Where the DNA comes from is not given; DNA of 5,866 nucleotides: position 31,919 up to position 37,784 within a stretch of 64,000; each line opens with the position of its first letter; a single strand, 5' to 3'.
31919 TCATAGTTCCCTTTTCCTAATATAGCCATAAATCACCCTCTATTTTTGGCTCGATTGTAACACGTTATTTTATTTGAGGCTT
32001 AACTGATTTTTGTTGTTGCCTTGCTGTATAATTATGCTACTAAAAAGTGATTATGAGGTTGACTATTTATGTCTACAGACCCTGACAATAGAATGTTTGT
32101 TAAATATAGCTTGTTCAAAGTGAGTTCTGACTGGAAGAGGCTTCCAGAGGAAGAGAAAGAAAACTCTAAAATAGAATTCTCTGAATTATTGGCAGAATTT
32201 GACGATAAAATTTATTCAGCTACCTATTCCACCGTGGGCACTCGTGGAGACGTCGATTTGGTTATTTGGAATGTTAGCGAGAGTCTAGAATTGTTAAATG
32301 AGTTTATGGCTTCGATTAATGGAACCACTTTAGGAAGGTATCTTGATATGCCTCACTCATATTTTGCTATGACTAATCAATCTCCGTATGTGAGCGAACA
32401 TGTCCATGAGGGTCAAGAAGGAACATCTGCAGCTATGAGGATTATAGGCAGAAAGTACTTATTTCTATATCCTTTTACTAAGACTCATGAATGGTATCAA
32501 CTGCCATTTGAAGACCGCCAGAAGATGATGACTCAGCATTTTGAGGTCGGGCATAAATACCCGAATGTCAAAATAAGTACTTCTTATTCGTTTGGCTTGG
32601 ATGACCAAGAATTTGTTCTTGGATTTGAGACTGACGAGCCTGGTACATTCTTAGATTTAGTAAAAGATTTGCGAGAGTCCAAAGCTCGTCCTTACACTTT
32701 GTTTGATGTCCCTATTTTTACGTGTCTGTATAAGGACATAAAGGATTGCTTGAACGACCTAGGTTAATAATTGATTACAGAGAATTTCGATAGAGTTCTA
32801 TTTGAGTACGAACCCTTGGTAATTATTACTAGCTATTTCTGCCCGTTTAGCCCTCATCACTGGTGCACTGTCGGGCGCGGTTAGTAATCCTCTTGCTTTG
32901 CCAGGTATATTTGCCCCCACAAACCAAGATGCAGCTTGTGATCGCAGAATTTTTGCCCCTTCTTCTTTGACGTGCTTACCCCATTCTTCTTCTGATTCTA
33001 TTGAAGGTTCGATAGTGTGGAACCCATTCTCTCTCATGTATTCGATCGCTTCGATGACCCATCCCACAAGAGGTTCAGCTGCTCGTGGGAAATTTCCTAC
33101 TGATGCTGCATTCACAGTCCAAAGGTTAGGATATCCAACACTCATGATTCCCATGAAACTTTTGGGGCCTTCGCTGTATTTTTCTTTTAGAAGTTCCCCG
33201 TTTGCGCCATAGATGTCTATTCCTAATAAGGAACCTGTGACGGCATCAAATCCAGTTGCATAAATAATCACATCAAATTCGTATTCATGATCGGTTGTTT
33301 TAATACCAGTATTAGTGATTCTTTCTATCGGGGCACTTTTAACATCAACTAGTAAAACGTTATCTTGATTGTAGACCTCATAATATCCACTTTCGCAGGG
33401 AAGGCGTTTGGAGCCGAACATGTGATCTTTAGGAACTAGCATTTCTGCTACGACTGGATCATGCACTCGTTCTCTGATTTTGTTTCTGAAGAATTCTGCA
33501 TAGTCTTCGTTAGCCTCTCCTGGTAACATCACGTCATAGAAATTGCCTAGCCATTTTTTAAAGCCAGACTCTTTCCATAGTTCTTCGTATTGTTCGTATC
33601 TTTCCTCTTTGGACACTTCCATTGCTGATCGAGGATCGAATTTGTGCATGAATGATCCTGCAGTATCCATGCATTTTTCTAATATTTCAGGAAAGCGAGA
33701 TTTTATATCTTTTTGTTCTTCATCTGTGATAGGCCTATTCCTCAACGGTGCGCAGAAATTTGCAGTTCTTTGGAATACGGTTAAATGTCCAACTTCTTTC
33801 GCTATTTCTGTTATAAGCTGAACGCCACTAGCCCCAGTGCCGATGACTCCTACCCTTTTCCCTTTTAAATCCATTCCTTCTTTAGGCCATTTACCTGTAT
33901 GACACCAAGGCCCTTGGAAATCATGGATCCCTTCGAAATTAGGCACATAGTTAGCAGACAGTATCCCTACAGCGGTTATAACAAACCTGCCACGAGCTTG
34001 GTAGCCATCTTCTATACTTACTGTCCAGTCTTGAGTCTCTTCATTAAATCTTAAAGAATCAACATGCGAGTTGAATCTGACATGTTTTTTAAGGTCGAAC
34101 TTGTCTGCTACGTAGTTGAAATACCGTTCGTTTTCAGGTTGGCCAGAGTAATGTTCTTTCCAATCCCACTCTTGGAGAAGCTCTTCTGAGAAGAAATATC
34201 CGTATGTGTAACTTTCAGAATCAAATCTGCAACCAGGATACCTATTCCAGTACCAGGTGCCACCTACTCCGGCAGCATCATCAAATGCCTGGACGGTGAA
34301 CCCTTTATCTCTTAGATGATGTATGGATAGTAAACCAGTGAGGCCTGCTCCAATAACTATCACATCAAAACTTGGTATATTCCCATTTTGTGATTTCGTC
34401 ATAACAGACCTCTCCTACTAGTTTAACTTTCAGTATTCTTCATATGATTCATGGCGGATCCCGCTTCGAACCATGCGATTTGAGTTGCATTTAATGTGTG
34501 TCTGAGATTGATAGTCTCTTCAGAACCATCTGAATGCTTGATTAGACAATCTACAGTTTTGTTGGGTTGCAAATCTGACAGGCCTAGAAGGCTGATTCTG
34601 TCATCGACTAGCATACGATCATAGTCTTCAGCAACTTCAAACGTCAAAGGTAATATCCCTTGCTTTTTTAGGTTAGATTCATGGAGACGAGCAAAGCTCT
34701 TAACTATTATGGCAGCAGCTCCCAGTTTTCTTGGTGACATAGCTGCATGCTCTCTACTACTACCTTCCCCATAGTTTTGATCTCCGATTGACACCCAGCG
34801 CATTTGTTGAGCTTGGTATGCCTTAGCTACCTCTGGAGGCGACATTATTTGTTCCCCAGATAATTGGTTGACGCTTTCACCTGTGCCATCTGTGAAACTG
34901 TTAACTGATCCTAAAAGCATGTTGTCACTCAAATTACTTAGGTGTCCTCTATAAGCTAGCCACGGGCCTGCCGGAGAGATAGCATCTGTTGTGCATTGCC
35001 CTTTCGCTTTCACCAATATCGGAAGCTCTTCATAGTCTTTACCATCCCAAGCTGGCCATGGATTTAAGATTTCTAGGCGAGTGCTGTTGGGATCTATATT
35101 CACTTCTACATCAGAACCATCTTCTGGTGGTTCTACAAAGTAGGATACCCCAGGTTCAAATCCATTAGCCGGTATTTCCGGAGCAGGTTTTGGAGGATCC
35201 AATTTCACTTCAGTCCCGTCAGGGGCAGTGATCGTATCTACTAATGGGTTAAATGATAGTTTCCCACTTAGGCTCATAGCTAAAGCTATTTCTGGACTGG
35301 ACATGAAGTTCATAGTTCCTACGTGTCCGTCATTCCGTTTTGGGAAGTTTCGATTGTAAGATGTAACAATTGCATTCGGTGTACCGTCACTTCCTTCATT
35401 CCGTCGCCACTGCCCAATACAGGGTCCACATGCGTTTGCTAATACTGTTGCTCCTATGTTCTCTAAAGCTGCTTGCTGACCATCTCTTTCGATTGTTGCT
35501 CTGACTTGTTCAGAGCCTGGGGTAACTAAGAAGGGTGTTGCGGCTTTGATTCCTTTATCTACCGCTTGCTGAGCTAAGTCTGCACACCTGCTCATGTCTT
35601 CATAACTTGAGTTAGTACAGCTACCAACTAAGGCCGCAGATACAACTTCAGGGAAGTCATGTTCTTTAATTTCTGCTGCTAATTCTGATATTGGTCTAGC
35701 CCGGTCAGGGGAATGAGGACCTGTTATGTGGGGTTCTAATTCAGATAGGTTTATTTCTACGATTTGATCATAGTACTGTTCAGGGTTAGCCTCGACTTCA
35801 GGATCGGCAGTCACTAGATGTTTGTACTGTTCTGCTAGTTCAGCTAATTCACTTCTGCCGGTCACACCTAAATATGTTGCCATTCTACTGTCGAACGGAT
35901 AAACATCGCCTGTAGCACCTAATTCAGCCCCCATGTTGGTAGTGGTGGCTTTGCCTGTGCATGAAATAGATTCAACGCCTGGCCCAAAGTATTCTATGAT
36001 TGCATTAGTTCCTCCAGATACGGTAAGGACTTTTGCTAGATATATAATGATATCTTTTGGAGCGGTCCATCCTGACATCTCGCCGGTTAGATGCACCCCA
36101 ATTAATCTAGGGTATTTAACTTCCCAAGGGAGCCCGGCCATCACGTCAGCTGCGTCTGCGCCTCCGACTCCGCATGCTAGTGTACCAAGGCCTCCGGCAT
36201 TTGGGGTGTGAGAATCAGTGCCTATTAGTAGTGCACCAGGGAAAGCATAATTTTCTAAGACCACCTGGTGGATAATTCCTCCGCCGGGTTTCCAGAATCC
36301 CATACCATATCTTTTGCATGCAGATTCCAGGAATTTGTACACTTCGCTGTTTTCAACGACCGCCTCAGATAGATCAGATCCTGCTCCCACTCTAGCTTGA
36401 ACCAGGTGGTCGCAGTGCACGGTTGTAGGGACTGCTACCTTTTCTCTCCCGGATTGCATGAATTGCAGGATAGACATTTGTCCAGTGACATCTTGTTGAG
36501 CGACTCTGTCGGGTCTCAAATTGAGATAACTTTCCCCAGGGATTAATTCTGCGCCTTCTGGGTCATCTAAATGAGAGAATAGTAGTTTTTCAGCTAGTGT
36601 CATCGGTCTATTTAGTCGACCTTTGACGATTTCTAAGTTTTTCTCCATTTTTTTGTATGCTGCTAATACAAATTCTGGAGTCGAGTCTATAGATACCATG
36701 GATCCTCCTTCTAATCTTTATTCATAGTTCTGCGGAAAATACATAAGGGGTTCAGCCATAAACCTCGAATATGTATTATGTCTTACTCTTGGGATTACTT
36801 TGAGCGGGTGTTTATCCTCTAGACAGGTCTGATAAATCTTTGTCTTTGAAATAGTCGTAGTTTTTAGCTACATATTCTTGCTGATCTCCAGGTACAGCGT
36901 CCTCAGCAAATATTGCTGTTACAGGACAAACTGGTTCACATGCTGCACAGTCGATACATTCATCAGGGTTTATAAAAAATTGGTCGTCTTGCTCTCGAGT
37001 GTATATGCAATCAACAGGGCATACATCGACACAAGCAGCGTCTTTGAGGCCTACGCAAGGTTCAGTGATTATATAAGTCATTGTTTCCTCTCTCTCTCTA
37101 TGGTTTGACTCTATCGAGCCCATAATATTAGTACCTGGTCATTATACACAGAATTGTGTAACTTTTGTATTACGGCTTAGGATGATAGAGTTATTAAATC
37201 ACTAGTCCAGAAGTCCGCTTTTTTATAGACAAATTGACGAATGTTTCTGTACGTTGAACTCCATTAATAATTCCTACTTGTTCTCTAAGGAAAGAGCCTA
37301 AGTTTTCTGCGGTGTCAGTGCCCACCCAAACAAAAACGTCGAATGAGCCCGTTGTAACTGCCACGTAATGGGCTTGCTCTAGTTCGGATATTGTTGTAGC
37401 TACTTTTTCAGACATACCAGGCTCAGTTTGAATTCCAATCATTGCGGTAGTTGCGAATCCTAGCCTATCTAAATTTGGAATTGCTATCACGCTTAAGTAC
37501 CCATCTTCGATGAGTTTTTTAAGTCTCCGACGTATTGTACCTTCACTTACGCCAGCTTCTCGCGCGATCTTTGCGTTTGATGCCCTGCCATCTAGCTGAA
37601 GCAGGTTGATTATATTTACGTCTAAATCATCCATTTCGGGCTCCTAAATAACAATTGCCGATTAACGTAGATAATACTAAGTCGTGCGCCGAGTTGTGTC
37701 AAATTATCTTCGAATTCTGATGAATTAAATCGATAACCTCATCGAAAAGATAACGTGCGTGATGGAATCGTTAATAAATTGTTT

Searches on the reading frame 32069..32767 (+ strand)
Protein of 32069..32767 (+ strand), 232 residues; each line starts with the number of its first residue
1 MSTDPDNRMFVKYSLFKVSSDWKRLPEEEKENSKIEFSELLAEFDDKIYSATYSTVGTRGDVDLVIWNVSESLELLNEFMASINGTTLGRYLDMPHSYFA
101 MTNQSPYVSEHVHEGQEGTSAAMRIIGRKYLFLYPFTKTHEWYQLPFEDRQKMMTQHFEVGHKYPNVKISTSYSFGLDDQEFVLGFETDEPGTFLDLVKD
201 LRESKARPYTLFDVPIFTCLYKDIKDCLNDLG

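Call 73: search_protein_families(library=pfam, proteins=[window:32069-32767:+], max_evalue=0.00001)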
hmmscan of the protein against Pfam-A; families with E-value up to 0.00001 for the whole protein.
window:32069-32767:+ (232 aa): 1 family
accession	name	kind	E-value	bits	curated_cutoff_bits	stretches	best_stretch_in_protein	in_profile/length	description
PF06778.18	Chlor_dismutase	-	8.6e-54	182.5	25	1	32-220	3-187/189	Chlorite dismutase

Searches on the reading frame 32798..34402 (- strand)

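Call 92: search_protein_families(library=pfam, proteins=[window:32798-34402:-], max_evalue=0.000001)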
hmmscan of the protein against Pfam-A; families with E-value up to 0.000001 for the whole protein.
window:32798-34402:- (534 aa): 5 families
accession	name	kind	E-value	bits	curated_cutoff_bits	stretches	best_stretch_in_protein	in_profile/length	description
PF00743.25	FMO-like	-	1.5e-15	57.1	22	1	14-213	4-215/532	Flavin-binding monooxygenase-like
PF13738.12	Pyr_redox_3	-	8.1e-11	42.1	30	1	15-216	1-199/305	Pyridine nucleotide-disulphide oxidoreductase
PF13450.12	NAD_binding_8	-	1.2e-10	42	21.9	1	16-63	1-48/68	NAD(P)-binding Rossmann-like domain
PF07992.20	Pyr_redox_2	-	3.7e-09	36.8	26.1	0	12-234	1-194/291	Pyridine nucleotide-disulphide oxidoreductase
PF13434.12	Lys_Orn_oxgnase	-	4.2e-09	36.4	21.3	1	82-216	88-225/339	L-lysine 6-monooxygenase/L-ornithine 5-monooxygenase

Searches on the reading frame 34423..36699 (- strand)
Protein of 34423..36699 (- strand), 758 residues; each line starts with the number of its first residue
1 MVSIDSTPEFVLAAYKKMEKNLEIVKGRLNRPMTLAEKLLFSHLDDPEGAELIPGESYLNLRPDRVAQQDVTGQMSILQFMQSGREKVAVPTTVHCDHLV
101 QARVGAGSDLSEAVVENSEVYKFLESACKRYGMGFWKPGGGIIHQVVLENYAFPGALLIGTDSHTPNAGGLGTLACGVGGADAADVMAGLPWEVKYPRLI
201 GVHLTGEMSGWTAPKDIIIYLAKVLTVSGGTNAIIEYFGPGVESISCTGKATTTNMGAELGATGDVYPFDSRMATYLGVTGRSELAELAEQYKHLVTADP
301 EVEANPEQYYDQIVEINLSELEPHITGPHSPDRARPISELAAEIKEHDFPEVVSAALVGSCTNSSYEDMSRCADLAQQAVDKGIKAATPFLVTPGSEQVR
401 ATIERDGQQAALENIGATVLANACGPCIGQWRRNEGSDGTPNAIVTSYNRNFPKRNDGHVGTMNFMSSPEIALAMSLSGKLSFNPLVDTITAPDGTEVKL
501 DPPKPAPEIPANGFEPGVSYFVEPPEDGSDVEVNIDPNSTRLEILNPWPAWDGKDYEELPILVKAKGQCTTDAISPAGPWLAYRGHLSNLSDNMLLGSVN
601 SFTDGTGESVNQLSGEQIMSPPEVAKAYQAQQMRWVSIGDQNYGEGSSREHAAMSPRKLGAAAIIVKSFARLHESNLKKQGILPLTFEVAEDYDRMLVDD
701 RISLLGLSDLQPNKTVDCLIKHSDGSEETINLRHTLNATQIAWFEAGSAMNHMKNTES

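Call 92: search_protein_families(library=pfam, proteins=[window:34423-36699:-], max_evalue=0.000001)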
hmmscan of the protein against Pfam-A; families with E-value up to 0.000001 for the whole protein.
window:34423-36699:- (758 aa): 2 families
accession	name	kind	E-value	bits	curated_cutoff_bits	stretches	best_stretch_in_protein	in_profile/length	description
PF00330.25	Aconitase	-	1e-134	450.5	28.7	1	57-479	17-463/463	Aconitase family (aconitate hydratase)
PF00694.25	Aconitase_C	-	1.1e-34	120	22.8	1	561-688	3-129/131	Aconitase C-terminal domain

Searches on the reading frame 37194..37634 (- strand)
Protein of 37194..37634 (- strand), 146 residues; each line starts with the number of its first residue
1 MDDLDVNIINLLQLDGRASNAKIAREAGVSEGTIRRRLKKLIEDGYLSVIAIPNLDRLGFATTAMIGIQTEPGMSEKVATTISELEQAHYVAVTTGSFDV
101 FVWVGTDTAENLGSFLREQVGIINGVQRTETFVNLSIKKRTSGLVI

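Call 73: search_protein_families(library=pfam, proteins=[window:37194-37634:-], max_evalue=0.00001)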
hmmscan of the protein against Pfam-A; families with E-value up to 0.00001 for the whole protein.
window:37194-37634:- (146 aa): 5 families
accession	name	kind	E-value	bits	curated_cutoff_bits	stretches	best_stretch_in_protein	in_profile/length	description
PF13404.12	HTH_AsnC-type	-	5.6e-16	58.5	27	1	1-41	1-41/42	AsnC-type helix-turn-helix domain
PF13412.12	HTH_24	-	1.4e-15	57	21.9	1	1-47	1-47/48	Winged helix-turn-helix DNA-binding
PF01037.27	AsnC_trans_reg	-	8.6e-10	38.8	25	1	66-136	1-72/73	Lrp/AsnC ligand binding domain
PF22482.2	AsnC_trans_reg_3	-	1e-08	35.6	24.4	1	76-141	25-89/95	PF0864 C-terminal dimeric alpha+beta barrel domain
PF13730.12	HTH_36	-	3.4e-06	27.2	25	0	18-47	26-55/55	Helix-turn-helix domain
